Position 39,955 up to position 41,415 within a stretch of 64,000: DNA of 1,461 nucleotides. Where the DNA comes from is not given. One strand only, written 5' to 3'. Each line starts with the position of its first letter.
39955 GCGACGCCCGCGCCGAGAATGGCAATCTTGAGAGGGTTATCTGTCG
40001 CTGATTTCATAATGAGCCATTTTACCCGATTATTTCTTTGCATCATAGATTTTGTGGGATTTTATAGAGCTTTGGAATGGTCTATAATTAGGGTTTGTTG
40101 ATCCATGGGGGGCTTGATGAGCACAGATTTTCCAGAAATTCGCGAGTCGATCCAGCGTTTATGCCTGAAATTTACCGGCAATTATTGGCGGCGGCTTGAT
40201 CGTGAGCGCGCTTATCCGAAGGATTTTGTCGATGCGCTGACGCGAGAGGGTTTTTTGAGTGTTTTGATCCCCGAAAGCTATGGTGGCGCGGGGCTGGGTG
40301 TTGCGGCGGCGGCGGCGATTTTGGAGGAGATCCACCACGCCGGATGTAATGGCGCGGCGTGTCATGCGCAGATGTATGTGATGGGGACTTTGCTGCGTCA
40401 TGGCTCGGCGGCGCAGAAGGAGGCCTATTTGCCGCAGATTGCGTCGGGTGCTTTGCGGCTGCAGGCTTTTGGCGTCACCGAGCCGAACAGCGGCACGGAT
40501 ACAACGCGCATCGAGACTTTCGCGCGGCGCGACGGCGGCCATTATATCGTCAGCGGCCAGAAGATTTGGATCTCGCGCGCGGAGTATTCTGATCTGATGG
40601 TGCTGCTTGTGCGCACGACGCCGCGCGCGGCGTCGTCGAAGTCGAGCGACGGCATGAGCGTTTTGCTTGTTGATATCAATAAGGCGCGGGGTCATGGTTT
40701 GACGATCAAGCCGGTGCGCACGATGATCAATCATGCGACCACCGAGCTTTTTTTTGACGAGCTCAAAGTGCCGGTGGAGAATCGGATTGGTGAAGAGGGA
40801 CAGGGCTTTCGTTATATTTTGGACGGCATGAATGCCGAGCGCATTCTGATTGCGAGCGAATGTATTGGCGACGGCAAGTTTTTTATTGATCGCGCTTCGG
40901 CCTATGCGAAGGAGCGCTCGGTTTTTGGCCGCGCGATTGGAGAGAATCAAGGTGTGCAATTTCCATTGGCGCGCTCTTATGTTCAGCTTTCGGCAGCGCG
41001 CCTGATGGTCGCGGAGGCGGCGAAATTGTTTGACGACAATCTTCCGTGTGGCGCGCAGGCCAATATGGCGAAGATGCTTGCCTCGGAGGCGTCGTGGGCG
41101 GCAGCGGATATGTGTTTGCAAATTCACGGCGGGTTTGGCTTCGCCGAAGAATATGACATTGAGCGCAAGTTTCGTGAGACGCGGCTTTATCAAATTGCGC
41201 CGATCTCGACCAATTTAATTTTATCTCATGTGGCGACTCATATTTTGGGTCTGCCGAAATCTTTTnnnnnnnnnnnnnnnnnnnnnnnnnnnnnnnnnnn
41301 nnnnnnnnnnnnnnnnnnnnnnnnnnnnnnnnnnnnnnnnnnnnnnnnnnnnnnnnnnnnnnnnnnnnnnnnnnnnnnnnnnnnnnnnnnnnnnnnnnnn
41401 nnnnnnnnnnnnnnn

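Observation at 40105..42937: Translationally coupled ACAD / MaoC-hydratase / CitE-lyase operon: a compact CoA-ester catabolic module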

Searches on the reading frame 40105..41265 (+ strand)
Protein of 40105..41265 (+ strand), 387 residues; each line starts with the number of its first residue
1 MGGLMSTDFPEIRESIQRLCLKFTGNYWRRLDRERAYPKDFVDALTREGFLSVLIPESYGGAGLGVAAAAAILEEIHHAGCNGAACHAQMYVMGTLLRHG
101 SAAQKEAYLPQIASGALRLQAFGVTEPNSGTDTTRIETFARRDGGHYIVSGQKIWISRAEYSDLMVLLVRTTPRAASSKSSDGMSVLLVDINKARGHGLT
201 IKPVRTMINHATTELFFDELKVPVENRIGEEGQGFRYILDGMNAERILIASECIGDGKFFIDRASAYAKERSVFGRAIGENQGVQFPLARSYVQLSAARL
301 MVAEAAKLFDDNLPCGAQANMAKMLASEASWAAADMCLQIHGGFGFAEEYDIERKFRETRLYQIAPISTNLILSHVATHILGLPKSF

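Call 3: search_protein_families(library=pfam, proteins=[window:40105-41265:+])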
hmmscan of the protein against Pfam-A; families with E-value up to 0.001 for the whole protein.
window:40105-41265:+ (387 aa): 4 families
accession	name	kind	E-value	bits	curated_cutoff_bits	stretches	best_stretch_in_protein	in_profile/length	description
PF00441.29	Acyl-CoA_dh_1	-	1.3e-36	126.5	22.4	1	232-366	1-135/150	Acyl-CoA dehydrogenase, C-terminal domain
PF02771.21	Acyl-CoA_dh_N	-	6.1e-22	78.6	22.9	1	11-115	6-112/113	Acyl-CoA dehydrogenase, N-terminal domain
PF02770.24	Acyl-CoA_dh_M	-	6.3e-20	71.6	33.3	1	121-219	1-96/97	Acyl-CoA dehydrogenase, middle domain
PF08028.16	Acyl-CoA_dh_2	-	8.7e-15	55.6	22.7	1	249-361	3-125/134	Acyl-CoA dehydrogenase, C-terminal domain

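Call 4: search_protein_families(library=ncbifam, proteins=[window:40105-41265:+])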
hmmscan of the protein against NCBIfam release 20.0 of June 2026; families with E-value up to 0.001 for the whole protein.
window:40105-41265:+ (387 aa): 22 families
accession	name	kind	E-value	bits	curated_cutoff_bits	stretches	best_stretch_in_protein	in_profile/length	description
NF042972.1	AcrlCoAredClosAcrC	equivalog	3.7e-68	229.9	640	1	10-364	10-360/378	acryloyl-CoA reductase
NF045552.1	GlutCoADH_Des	equivalog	1.8e-60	205.2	470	1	7-385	7-384/387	glutaryl-CoA dehydrogenase Acd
NF042439.1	SulpropCoADesulf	equivalog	3.8e-60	203.6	600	1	30-383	18-373/379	3-sulfinopropanoyl-CoA desulfinase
NF008997.0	PRK12341.1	equivalog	6.2e-57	193.4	537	1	15-378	15-373/382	acyl-CoA dehydrogenase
TIGR03207.1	cyc_hxne_CoA_dh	equivalog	9e-49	166.1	575.35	1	24-374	20-365/372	cyclohexanecarboxyl-CoA dehydrogenase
NF043006.1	CyhCrbnylCoADH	equivalog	1.1e-47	162.9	650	1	31-365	30-360/380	cyclohexane-1-carbonyl-CoA dehydrogenase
NF002885.1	PRK03354.1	equivalog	1.7e-46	159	540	1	26-368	27-361/378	crotonobetainyl-CoA dehydrogenase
NF058590.1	AcCoDHFadEBacil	equivalog_domain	2e-45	155.4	600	1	49-364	66-394/586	acyl-CoA dehydrogenase FadE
NF045652.1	ProlPCPDhRedW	equivalog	4.2e-43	147.6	650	1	46-348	41-342/376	L-prolyl-[peptidyl-carrier protein] dehydrogenase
NF053553.1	prodigi_MBC_PigA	equivalog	7.2e-43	147.1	500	1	15-356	15-355/381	prodigiosin MBC biosynthesis dehydrogenase PigA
TIGR03204.1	pimC_large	equivalog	3e-32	112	623.85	1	44-353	48-349/395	pimeloyl-CoA dehydrogenase large subunit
TIGR03203.1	pimD_small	equivalog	1.3e-27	96.9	652.7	1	40-361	41-357/378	pimeloyl-CoA dehydrogenase small subunit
NF052270.1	Staph_DH_FadE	equivalog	1e-22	80.5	600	1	93-358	114-371/400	acyl-CoA dehydrogenase FadE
NF007000.1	PRK09463.1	subfamily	2.4e-22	79.1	600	1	26-347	63-399/726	acyl-CoA dehydrogenase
NF050027.1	acylCoADhIpdE2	equivalog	5.9e-21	75.3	450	1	246-357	181-287/311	acyl-CoA dehydrogenase IpdE2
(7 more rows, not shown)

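Call 7: search_solved_structures(query=window:40105-41265:+, max_evalue=1e-30)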
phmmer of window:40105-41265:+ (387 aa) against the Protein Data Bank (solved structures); distinct sequences matched with E-value up to 1e-30: 57.
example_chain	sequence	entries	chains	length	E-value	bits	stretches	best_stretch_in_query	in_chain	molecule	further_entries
1ws9_A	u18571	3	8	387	6.3e-59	203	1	31-377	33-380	acyl-CoA dehydrogenase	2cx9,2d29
4u83_A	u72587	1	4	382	2e-58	201.3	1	11-365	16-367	Acyl-CoA dehydrogenase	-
4iv6_A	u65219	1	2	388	6e-57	196.5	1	27-374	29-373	Acyl-CoA dehydrogenase FadE3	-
5ol2_C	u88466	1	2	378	6.7e-57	196.3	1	30-365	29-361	Acyl-CoA dehydrogenase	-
5lnx_A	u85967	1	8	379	8.9e-56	192.6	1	32-370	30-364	Acyl-CoA dehydrogenase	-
1ukw_A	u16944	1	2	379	1.1e-55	192.3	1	30-381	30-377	acyl-CoA dehydrogenase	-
4m9a_A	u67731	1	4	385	4.5e-52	180.5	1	8-365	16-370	Acyl-CoA dehydrogenase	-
3pfd_A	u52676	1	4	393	4.6e-52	180.4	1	11-370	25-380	Acyl-CoA dehydrogenase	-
2jif_A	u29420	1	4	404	1.2e-51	179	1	13-380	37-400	SHORT/BRANCHED CHAIN SPECIFIC ACYL-COA DEHYDROGENASE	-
6fah_C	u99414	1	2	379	5e-51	177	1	30-365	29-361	Caffeyl-CoA reductase-Etf complex subunit CarC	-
3mpi_A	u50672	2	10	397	2.1e-50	175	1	13-385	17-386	Glutaryl-CoA dehydrogenase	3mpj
1jqi_A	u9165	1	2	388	2.5e-50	174.7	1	6-381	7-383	short chain acyl-CoA dehydrogenase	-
2pg0_A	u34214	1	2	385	7.6e-50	173.1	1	28-365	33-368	Acyl-CoA dehydrogenase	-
7y0a_A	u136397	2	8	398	1.8e-49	171.9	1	6-381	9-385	Short-chain specific acyl-CoA dehydrogenase, mitochondrial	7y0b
4l1f_A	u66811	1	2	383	1.9e-49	171.8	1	12-377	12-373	Acyl-CoA dehydrogenase domain protein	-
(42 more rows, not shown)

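Call 35: search_dna_similar(query=window:40105-41265:+, collection=plasmids, mode=protein, max_evalue=1e-80, max_rows=40)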
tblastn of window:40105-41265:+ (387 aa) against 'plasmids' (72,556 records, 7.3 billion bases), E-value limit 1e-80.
Records with a match: 169; places in all: 178; records where one place covers at least 80% of the query: 168.
Best place of each record, by identity: 60-80% 85; <60% 84.
By first word of the organism name: Pseudosulfitobacter 21; Sphingobium 11; Paraburkholderia 11; Burkholderia 10; Ralstonia 10; Rhodococcus 9; Sulfitobacter 8; Paracoccus 7; Azospirillum 7; Cupriavidus 6; and 51 more.
By predicted mobility (MOB-suite, as given by PLSDB): non-mobilizable 113; mobilizable 31; conjugative 25.
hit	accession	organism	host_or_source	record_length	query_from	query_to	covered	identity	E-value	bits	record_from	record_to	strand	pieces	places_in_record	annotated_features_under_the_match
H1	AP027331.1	Sphingobium sp. TomTYG65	-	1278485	9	387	98%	76.0%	2e-175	549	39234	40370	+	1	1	acyl-CoA dehydrogenase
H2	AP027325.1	Sphingobium sp. TomTYG46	-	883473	9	387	98%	75.7%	1e-177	555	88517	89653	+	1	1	acyl-CoA dehydrogenase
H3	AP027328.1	Sphingobium sp. TomTYG64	-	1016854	9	387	98%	75.7%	6e-173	541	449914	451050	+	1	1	acyl-CoA dehydrogenase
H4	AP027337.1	Sphingobium sp. TomTYG72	-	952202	9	387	98%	75.5%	2e-173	543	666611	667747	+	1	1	acyl-CoA dehydrogenase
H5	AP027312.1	Sphingobium sp. TomMM7A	-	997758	9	387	98%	75.5%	4e-173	542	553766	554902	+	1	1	acyl-CoA dehydrogenase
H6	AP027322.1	Sphingobium sp. TomTYG43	-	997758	9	387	98%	75.5%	4e-173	542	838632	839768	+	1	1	acyl-CoA dehydrogenase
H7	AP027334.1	Sphingobium sp. TomTYG71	-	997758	9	387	98%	75.5%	4e-173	542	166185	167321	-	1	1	acyl-CoA dehydrogenase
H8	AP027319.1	Sphingobium sp. TomTYG42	-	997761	9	387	98%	75.5%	4e-173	542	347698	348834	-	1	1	acyl-CoA dehydrogenase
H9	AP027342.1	Sphingobium sp. TomTYG74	-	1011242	9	387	98%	75.5%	6e-173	541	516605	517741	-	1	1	acyl-CoA dehydrogenase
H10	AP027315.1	Sphingobium sp. TomMM15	-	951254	9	387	98%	75.5%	8e-173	541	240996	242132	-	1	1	acyl-CoA dehydrogenase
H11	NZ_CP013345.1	Sphingopyxis macrogoltabida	whole organism,activated sludge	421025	11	387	97%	75.6%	3e-171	537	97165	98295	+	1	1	acyl-CoA dehydrogenase family protein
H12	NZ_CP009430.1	Sphingopyxis macrogoltabida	soil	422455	11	387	97%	75.6%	3e-171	537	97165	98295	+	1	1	acyl-CoA dehydrogenase family protein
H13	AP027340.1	Sphingobium sp. TomTYG73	-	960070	9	387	98%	75.2%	2e-176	551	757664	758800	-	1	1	acyl-CoA dehydrogenase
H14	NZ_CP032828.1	Sphingomonas paeninsulae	whole organism,soil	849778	11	387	97%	74.0%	7e-176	550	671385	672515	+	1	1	acyl-CoA dehydrogenase family protein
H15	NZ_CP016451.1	Sinorhizobium sp. RAC02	Microbial isolate,Algal phycosphere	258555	9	387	98%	68.3%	3e-163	514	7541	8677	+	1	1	acyl-CoA dehydrogenase family protein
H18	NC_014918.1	Mesorhizobium ciceri biovar biserrulae WSM1271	-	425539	9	387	98%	66.8%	6e-159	501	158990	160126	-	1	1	acyl-CoA dehydrogenase family protein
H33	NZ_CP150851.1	Burkholderia pyrrocinia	-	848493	9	387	98%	64.6%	1e-149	474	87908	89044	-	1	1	acyl-CoA dehydrogenase family protein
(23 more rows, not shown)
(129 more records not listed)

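Call 36: get_annotated_region(hit=H11, flank=6000)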
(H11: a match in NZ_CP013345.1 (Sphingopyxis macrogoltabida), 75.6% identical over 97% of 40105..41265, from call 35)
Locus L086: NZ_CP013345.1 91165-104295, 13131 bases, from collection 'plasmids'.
description: Sphingopyxis macrogoltabida strain 203N plasmid unnamed1, complete sequence
organism: Sphingopyxis macrogoltabida (NCBI taxid 33050)
taxonomy: Bacteria; Pseudomonadota; Alphaproteobacteria; Sphingomonadales; Sphingomonadaceae; Sphingopyxis; Sphingopyxis macrogoltabida
host: -; source: whole organism,activated sludge; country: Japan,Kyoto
typing (MOB-suite, as given by PLSDB): non-mobilizable; mating-pair formation MPF_F
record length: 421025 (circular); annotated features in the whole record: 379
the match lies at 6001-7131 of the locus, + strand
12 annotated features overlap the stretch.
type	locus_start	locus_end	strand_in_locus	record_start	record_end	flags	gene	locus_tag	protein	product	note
CDS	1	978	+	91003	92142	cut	-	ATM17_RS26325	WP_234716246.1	MFS transporter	GO:0055085 - transmembrane transport [Evidence IEA]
CDS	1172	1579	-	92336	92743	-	-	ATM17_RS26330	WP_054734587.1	TonB-dependent receptor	-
CDS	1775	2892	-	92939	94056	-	-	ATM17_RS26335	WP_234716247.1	IS3 family transposase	-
CDS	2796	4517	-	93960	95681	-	-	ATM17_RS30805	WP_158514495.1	TonB-dependent receptor plug domain-containing protein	-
CDS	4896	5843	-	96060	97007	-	-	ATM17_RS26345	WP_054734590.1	LysR family transcriptional regulator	-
CDS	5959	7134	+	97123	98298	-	-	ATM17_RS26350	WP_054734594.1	acyl-CoA dehydrogenase family protein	-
CDS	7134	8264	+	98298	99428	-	-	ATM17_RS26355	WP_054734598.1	CaiB/BaiF CoA-transferase family protein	-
CDS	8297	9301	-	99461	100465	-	-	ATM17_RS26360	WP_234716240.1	aldo/keto reductase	-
CDS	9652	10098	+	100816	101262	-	-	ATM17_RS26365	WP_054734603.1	nuclear transport factor 2 family protein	-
CDS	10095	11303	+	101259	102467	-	-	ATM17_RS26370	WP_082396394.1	Xaa-Pro peptidase family protein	GO:0006508 - proteolysis [Evidence IEA]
CDS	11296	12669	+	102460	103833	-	-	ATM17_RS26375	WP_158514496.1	MmgE/PrpD family protein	-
CDS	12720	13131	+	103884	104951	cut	-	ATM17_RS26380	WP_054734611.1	aldo/keto reductase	-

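Call 37: get_annotated_region(hit=H18, flank=6000)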
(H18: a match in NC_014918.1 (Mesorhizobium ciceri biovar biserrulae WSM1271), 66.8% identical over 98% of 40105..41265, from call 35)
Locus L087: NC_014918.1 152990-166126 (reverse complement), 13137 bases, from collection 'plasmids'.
description: Mesorhizobium ciceri biovar biserrulae WSM1271 plasmid pMESCI01, complete sequence
organism: Mesorhizobium ciceri biovar biserrulae WSM1271 (NCBI taxid 765698)
taxonomy: Bacteria; Pseudomonadota; Alphaproteobacteria; Hyphomicrobiales; Phyllobacteriaceae; Mesorhizobium; Mesorhizobium ciceri; Mesorhizobium ciceri biovar biserrulae WSM1271
host: -; source: -; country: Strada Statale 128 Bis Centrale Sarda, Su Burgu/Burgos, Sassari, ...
typing (MOB-suite, as given by PLSDB): non-mobilizable
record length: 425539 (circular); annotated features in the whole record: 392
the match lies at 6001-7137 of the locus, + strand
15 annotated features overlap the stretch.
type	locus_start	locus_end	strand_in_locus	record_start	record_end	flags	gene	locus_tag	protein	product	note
CDS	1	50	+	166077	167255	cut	-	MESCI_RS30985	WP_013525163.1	FAD-binding oxidoreductase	-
CDS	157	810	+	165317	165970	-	-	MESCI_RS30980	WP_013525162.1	GntR family transcriptional regulator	-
CDS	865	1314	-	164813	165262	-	-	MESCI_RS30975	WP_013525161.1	VOC family protein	-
CDS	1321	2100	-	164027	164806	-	-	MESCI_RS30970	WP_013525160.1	SDR family oxidoreductase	-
CDS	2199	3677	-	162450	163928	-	-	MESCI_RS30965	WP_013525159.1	aldehyde dehydrogenase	-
CDS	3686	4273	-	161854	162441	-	-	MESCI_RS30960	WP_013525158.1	thiamine pyrophosphate-dependent enzyme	-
CDS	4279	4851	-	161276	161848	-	-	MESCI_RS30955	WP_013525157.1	thiamine pyrophosphate-binding protein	-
CDS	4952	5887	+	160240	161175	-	-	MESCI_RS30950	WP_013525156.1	LysR substrate-binding domain-containing protein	-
CDS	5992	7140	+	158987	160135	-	-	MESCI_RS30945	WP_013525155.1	acyl-CoA dehydrogenase family protein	-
CDS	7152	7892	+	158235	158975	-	-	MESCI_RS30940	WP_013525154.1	NAD(P)H-dependent oxidoreductase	-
CDS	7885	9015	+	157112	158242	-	-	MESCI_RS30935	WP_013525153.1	CaiB/BaiF CoA-transferase family protein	-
CDS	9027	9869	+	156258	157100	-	-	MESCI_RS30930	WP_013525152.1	MaoC family dehydratase N-terminal domain-containing protein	-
CDS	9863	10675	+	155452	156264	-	-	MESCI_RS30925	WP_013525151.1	CoA ester lyase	-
CDS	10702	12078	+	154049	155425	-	-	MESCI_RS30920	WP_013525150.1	MmgE/PrpD family protein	-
CDS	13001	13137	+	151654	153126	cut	-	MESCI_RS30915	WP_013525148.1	protein adenylyltransferase SelO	-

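Call 38: get_annotated_region(hit=H33, flank=6000)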
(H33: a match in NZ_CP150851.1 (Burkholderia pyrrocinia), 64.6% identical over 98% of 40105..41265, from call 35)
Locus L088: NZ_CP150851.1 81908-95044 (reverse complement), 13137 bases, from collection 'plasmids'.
description: Burkholderia pyrrocinia strain BX1 plasmid unnamed, complete sequence
organism: Burkholderia pyrrocinia (NCBI taxid 60550)
taxonomy: Bacteria; Pseudomonadota; Betaproteobacteria; Burkholderiales; Burkholderiaceae; Burkholderia; Burkholderia pyrrocinia
host: -; source: -; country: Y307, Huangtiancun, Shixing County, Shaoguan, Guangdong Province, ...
typing (MOB-suite, as given by PLSDB): non-mobilizable
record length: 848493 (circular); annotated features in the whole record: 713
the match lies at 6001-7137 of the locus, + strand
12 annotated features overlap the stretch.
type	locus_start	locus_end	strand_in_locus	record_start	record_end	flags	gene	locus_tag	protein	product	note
CDS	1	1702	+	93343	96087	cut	-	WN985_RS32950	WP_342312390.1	TrlF family AAA-like ATPase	-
CDS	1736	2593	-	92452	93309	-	-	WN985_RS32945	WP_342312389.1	hypothetical protein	-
CDS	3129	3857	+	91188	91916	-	-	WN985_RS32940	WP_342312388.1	ABC transporter substrate-binding protein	-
CDS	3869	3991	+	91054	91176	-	-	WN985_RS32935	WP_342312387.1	hypothetical protein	-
CDS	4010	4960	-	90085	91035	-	-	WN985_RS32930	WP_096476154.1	LysR substrate-binding domain-containing protein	-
CDS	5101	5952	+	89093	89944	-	-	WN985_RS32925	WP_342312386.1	MaoC family dehydratase N-terminal domain-containing protein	-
CDS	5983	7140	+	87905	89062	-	-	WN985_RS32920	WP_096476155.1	acyl-CoA dehydrogenase family protein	-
CDS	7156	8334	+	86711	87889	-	-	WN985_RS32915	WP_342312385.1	CaiB/BaiF CoA-transferase family protein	-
CDS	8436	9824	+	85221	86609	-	-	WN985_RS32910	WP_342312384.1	MFS transporter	GO:0055085 - transmembrane transport [Evidence IEA]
CDS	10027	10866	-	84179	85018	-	-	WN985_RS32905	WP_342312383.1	CoA ester lyase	-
CDS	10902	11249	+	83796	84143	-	-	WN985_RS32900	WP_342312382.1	hypothetical protein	-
CDS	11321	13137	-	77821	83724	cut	uvrA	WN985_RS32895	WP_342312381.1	excinuclease ABC subunit UvrA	GO:0006289 - nucleotide-excision repair [Evidence IEA]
